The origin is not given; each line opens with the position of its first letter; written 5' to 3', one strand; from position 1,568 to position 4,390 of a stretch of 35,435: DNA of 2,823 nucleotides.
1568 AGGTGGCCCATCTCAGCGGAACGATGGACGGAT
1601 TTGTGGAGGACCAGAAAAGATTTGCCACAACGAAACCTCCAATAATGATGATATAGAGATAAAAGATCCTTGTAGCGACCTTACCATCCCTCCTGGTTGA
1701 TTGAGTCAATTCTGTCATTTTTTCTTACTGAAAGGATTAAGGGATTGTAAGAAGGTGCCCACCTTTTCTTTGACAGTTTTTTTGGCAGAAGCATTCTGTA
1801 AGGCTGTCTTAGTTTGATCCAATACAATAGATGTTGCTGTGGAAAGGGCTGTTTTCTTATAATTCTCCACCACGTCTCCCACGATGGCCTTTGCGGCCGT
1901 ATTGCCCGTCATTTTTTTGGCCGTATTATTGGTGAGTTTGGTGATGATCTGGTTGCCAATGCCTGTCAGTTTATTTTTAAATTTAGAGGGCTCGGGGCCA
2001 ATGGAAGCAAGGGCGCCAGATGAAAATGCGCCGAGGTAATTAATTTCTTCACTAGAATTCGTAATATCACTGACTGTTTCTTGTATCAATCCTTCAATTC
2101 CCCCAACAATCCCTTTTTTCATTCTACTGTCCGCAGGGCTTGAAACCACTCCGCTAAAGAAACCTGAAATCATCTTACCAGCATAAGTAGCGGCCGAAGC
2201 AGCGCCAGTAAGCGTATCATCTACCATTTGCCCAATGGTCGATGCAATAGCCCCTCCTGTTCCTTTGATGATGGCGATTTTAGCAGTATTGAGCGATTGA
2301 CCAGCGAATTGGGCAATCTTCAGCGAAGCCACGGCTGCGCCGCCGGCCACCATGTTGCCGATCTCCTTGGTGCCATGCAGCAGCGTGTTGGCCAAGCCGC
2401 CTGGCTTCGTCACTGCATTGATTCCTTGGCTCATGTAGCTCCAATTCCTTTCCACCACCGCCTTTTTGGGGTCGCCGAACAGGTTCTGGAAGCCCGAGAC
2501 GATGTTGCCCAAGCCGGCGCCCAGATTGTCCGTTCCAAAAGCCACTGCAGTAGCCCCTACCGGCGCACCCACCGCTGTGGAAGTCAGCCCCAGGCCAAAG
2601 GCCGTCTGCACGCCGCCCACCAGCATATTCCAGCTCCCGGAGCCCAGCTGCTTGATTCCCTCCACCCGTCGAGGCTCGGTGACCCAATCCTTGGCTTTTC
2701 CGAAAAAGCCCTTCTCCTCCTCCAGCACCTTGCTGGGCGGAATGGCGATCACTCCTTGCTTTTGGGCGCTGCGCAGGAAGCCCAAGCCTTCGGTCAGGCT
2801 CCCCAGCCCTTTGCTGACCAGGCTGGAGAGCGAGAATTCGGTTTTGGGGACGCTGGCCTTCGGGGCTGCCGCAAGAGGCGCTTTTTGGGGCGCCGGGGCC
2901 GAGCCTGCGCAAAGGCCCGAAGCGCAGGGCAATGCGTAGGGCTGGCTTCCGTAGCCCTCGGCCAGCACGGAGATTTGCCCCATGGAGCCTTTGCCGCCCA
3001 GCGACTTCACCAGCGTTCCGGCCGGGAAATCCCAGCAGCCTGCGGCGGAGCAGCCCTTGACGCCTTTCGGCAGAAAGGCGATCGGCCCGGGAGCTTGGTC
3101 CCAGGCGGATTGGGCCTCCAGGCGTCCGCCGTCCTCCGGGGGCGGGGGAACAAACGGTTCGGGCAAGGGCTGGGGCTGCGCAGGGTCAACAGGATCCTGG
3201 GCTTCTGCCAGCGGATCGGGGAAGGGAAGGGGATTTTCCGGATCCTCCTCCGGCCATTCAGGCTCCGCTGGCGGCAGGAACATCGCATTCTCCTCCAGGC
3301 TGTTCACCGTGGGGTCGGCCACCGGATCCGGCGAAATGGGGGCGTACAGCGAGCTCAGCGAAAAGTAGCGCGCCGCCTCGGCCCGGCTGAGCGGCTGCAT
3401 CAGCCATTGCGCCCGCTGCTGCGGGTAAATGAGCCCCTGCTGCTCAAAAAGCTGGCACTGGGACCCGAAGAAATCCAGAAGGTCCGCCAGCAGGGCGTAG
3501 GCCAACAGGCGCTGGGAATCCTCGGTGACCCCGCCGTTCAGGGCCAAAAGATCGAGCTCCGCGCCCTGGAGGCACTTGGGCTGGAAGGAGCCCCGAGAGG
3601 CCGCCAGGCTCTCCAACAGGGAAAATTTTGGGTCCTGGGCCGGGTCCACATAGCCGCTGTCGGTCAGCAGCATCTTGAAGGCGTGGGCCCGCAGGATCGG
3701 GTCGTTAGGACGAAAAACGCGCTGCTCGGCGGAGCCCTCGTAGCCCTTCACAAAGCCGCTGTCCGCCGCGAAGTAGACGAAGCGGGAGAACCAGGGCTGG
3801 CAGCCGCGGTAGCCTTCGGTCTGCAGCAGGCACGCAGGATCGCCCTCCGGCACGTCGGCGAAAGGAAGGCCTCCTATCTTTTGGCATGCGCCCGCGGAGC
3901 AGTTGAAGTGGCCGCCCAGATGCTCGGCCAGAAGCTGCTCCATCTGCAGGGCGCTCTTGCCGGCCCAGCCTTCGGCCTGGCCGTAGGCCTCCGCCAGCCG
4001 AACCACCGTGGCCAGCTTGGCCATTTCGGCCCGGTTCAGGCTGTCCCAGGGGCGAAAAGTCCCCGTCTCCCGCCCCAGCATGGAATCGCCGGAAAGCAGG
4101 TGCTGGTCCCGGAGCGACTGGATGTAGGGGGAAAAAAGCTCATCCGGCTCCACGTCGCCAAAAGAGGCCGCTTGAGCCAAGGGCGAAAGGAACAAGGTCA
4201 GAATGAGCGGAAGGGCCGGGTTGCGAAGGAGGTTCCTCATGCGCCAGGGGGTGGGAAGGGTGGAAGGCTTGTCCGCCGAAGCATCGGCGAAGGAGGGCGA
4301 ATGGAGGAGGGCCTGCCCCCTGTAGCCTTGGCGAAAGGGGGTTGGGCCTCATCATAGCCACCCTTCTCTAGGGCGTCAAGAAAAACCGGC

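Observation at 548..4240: SLH-anchored secreted protein with a Gly-zipper-rich C-terminal module coupled to two membrane-protein paralogues: candidate polymorphic toxin / immunity cassette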

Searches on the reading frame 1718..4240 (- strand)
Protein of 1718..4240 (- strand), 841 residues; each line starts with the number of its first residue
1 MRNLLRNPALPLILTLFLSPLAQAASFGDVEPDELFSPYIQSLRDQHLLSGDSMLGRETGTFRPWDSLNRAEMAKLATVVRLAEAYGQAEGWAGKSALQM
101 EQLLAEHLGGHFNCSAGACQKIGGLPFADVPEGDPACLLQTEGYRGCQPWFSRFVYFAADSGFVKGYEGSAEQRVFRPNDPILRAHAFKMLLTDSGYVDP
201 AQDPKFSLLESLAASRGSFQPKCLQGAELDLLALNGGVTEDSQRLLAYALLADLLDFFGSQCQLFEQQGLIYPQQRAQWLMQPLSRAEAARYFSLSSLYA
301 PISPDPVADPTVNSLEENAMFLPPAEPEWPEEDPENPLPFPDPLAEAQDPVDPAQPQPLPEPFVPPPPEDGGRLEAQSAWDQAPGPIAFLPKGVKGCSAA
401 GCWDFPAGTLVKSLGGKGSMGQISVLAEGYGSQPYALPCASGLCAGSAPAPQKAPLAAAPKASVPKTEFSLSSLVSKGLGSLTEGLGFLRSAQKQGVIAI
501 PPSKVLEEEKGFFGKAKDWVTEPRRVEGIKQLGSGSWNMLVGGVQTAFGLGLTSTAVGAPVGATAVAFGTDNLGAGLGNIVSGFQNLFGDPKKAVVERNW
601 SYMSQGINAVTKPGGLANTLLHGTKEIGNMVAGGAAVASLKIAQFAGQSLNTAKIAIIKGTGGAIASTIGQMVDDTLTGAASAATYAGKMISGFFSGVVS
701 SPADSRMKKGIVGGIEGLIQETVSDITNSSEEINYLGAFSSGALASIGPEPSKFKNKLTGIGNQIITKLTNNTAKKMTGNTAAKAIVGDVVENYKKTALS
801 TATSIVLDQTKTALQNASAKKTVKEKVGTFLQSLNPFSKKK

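Call 3: search_protein_families(library=pfam, proteins=[window:1718-4240:-], max_evalue=1)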
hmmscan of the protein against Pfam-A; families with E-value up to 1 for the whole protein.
window:1718-4240:- (841 aa): 2 families
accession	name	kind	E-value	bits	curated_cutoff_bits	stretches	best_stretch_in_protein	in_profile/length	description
PF00395.25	SLH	-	1.2e-09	38.5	20.8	2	148-187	9-43/44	S-layer homology domain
PF04509.17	CheC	-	0.76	10.2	22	1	625-636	7-18/38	CheC-like family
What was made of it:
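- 3341..4165 (-): Three SLH-like repeats (residues about 26-300). They are the cell-wall (secondary cell wall polymer) anchor. Pfam SLH E 1.2e-9 with 2 stretches (call 3).
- On SLH-domain cell-wall-anchored proteins: Pfam SLH E 1.2e-9, 38.5 bits against a cut-off of 20.8, with two stretches (call 3).
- On Pore-forming colicins: The full Pfam-A scan at E <= 1 reported only SLH and a chance CheC match (call 3).
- Checked: Pfam SLH scores E 1.2e-9 with 2 scoring stretches (call 3).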

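Call 4: search_protein_families(library=ncbifam, proteins=[window:1718-4240:-], max_evalue=1)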
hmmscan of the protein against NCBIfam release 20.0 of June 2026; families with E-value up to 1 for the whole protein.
window:1718-4240:- (841 aa): 0 families

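Call 5: search_solved_structures(query=window:1718-4240:-, max_evalue=1)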
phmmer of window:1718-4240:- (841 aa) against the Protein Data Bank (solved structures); distinct sequences matched with E-value up to 1: 3.
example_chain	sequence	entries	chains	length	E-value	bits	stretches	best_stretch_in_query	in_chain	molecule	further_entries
9qyn_G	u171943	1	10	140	0.73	11.1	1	705-790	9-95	Alpha-synuclein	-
8zlp_A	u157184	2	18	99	0.81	11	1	705-788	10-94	Alpha-synuclein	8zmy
9d5c_A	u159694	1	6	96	0.93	10.8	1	705-788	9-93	Alpha-synuclein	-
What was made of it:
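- Tried and rejected: An alpha-synuclein-like 11-mer repeat, suggested by weak PDB hits at E 0.7-0.9 (call 5).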

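Call 8: find_encoding_contigs(protein=window:1718-4240:-, flank=10000)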
Protein window:1718-4240:- (841 aa): no gene with exactly this product is on record in the collection.

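Call 21: find_related_loci(query=window:1718-4240:-, collection=genome_contigs, flank=6000)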
Query window:1718-4240:- (841 aa) in genome_contigs; peptide patterns used: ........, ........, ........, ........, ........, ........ (x = any residue, [..] = any of these).
112 stretches matched a pattern, but none encodes a relative of the query by tblastn (E <= 1e-3).

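Call 22: find_related_loci(query=window:1718-4240:-, collection=metagenome_contigs, flank=8000)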
Query window:1718-4240:- (841 aa) in metagenome_contigs; peptide patterns used: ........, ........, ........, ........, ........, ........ (x = any residue, [..] = any of these).
177 stretches matched a pattern, but none encodes a relative of the query by tblastn (E <= 1e-3).
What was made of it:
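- Tried and rejected: The full protein found nothing in genome_contigs or metagenome_contigs (calls 21, 22).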

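Call 79: search_protein_families(library=phrogs, proteins=[window:1718-4240:-], max_evalue=0.1)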
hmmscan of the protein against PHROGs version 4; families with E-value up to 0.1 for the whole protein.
window:1718-4240:- (841 aa): 0 families

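Call 80: search_protein_families(library=padloc, proteins=[window:1718-4240:-], max_evalue=0.1)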
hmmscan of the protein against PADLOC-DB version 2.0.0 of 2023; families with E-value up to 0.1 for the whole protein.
window:1718-4240:- (841 aa): 0 families
